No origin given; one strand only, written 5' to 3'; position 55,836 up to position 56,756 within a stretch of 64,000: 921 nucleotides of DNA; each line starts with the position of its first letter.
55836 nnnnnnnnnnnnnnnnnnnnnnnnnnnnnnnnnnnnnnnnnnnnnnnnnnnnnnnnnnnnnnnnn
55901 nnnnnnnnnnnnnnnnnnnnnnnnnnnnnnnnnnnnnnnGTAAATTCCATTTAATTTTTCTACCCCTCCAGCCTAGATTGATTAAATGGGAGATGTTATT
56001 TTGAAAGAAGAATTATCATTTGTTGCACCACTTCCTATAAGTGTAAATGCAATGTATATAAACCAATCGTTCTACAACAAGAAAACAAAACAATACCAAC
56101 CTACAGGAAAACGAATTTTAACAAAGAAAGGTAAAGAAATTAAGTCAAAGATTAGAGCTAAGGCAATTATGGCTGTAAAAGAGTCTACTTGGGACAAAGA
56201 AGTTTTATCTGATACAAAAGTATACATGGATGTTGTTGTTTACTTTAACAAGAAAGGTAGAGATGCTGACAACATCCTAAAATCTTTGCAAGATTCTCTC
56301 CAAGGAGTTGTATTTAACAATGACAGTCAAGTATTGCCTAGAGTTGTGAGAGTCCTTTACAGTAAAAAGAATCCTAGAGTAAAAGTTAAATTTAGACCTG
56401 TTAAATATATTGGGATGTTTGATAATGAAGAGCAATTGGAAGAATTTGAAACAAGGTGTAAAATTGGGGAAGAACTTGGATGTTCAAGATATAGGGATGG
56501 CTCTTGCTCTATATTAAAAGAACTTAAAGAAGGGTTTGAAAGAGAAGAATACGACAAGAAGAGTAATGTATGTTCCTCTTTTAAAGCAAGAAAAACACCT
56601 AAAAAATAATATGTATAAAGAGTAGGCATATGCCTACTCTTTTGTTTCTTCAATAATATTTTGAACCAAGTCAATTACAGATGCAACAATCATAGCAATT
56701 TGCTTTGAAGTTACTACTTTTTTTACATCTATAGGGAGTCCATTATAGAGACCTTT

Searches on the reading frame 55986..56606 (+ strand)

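Call 29: search_protein_families(library=pfam, proteins=[window:55986-56606:+], max_evalue=0.001)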
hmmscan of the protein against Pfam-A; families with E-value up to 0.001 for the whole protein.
window:55986-56606:+ (207 aa): 1 family
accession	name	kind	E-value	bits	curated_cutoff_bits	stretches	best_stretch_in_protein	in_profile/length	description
PF05866.16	RusA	-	7.5e-13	49.6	22.8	1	40-135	15-122/124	Endodeoxyribonuclease RusA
